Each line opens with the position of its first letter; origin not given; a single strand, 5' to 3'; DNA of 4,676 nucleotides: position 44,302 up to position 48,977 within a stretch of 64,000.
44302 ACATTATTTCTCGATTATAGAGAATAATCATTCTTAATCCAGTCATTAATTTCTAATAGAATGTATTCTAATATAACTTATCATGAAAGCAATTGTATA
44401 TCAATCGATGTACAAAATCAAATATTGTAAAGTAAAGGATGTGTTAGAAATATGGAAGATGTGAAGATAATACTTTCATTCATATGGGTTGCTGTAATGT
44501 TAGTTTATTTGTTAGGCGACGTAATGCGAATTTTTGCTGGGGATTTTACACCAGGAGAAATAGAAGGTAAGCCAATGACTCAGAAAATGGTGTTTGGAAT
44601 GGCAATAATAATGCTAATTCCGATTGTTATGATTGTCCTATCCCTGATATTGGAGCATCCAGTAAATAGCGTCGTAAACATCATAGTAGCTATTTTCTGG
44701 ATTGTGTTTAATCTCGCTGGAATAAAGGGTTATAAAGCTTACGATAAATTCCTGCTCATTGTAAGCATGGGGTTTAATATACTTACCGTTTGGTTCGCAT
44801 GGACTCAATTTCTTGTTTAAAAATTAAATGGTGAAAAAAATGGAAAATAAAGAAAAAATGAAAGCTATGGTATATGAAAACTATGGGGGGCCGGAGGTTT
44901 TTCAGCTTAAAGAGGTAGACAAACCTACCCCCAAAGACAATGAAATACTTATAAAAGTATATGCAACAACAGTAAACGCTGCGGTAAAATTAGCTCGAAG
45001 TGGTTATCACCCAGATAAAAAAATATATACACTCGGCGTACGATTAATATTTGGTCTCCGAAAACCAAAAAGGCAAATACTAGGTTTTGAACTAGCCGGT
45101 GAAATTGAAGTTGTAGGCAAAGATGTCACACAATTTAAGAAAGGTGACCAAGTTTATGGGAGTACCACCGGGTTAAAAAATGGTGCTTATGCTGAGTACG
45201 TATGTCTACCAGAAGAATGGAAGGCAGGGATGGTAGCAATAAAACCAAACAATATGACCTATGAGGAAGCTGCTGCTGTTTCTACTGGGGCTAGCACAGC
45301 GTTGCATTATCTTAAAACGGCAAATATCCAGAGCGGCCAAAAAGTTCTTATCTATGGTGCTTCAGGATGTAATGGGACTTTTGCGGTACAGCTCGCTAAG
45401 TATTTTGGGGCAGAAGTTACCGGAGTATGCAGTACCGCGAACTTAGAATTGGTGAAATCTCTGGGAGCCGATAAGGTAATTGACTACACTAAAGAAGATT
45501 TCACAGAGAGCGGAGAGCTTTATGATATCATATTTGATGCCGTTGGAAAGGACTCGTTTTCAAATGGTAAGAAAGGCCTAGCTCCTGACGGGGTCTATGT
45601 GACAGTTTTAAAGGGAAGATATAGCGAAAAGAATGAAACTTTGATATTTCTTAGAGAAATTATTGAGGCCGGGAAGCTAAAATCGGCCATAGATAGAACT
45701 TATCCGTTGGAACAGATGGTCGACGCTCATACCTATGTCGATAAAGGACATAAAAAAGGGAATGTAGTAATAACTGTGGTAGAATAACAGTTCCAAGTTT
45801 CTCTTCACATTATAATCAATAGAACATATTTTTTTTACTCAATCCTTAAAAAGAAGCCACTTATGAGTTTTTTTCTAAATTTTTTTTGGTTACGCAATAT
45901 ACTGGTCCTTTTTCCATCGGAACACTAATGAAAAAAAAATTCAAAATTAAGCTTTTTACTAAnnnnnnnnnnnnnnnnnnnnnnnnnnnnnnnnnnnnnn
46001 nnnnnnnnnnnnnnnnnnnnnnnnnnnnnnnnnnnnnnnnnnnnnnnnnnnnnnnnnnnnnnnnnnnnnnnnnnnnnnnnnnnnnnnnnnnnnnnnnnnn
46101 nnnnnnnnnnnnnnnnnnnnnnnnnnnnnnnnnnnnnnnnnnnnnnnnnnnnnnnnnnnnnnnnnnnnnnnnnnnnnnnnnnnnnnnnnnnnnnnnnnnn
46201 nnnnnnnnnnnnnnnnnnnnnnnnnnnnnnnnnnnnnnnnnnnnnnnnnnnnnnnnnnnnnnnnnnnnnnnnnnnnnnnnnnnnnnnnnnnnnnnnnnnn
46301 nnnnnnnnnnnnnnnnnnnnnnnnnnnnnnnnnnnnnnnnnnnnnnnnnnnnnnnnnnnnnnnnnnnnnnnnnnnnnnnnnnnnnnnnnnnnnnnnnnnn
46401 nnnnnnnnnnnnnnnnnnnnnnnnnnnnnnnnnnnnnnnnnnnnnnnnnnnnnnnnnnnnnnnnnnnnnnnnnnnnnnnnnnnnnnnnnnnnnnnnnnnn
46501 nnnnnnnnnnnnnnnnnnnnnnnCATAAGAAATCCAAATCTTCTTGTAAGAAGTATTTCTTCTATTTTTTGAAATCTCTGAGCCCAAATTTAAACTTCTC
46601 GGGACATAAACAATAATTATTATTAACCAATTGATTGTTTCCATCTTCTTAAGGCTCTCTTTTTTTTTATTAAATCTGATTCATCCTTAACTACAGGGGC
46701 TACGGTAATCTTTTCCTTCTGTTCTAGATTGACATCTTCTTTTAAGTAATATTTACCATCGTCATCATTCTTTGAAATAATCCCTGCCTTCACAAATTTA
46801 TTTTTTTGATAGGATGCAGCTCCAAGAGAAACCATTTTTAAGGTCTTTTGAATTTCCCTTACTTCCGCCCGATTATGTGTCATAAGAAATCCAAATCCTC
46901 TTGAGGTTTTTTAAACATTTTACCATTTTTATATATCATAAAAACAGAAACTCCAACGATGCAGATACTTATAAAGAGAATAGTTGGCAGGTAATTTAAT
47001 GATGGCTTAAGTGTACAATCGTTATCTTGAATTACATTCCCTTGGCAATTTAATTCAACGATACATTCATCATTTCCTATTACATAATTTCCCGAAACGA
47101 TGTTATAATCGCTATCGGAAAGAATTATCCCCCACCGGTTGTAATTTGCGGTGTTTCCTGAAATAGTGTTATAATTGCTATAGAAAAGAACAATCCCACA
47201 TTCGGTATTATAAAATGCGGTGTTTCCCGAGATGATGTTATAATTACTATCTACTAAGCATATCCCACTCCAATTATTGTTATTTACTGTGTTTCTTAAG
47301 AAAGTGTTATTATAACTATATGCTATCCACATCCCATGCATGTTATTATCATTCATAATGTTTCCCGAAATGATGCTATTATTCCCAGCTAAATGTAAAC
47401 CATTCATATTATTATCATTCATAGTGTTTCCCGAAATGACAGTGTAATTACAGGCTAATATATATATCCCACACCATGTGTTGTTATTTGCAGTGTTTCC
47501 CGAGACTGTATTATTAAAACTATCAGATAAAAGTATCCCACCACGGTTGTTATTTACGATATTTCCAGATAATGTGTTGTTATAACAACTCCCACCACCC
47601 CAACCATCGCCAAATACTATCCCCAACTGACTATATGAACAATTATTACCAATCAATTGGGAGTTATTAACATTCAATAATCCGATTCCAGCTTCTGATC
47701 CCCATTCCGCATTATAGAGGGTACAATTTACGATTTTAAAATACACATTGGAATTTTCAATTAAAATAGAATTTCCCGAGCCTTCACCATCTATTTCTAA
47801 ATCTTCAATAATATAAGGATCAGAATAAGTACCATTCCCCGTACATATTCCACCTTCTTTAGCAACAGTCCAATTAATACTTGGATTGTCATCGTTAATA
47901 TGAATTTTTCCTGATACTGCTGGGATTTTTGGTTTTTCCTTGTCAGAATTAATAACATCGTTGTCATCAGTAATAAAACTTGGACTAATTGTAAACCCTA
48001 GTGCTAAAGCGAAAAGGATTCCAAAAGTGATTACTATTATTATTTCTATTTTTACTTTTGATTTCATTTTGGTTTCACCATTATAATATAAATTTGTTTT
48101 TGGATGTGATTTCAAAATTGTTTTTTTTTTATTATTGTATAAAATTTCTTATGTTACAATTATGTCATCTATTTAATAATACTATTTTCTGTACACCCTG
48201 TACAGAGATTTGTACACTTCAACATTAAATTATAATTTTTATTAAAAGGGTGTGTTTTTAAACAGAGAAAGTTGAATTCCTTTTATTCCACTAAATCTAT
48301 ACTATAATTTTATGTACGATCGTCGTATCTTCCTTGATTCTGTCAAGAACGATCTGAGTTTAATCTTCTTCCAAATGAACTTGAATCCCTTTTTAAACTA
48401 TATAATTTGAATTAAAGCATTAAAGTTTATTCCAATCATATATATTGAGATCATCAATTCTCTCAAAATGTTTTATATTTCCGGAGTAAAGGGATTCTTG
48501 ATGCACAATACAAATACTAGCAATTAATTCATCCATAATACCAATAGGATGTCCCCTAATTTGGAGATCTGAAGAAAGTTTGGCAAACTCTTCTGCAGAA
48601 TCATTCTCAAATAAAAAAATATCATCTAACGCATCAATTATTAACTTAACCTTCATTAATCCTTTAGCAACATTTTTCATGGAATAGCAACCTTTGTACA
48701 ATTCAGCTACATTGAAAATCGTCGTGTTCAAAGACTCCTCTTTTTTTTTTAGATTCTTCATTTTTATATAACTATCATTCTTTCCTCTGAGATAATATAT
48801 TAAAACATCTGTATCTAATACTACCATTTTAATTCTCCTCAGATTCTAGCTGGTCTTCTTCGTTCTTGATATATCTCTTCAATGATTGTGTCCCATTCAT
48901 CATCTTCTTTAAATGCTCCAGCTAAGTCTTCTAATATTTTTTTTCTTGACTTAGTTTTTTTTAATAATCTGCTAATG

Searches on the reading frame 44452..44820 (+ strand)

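Call 80: search_protein_families(library=pfam, proteins=[window:44452-44820:+], max_evalue=0.0001)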
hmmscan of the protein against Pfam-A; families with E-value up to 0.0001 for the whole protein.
window:44452-44820:+ (122 aa): 1 family
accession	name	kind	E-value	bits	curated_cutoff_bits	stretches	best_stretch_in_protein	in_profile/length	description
PF19851.4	DUF6326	-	4.6e-08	33.9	24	1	5-84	11-94/135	Family of unknown function (DUF6326)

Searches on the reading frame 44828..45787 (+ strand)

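Call 45: search_protein_families(library=pfam, proteins=[window:44828-45787:+], max_evalue=0.00001)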
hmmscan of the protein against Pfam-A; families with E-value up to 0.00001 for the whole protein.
window:44828-45787:+ (319 aa): 3 families
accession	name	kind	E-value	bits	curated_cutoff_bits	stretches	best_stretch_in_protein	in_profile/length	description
PF13602.12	ADH_zinc_N_2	-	5e-22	79.7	27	2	270-315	89-134/134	Zinc-binding dehydrogenase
PF00107.32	ADH_zinc_N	-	5.2e-15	56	31.8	1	183-260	3-88/129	Zinc-binding dehydrogenase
PF08240.17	ADH_N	-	1.5e-12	48.1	23.5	1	37-131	2-98/104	Alcohol dehydrogenase GroES-like domain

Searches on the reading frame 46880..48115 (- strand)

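Call 45: search_protein_families(library=pfam, proteins=[window:46880-48115:-], max_evalue=0.00001)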
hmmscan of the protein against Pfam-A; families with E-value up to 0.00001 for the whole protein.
window:46880-48115:- (411 aa): 2 families
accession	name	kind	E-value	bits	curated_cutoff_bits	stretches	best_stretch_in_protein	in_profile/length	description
PF05048.19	NosD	-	5.6e-29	101.5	23.6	2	244-366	46-168/212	Periplasmic copper-binding protein (NosD)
PF13229.12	Beta_helix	-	2.7e-26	92.5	25.9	2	216-365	2-156/158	Right handed beta helix region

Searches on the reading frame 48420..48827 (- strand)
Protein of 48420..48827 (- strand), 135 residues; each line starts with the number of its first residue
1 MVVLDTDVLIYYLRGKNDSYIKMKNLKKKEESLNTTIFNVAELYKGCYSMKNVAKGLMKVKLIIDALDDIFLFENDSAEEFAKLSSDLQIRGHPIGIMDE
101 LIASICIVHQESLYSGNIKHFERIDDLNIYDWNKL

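Call 80: search_protein_families(library=pfam, proteins=[window:48420-48827:-], max_evalue=0.0001)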
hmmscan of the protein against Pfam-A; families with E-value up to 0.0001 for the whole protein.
window:48420-48827:- (135 aa): 1 family
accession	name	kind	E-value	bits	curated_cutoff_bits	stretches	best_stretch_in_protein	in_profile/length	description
PF01850.27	PIN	-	2e-08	35.3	23.6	1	2-125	1-118/120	PIN domain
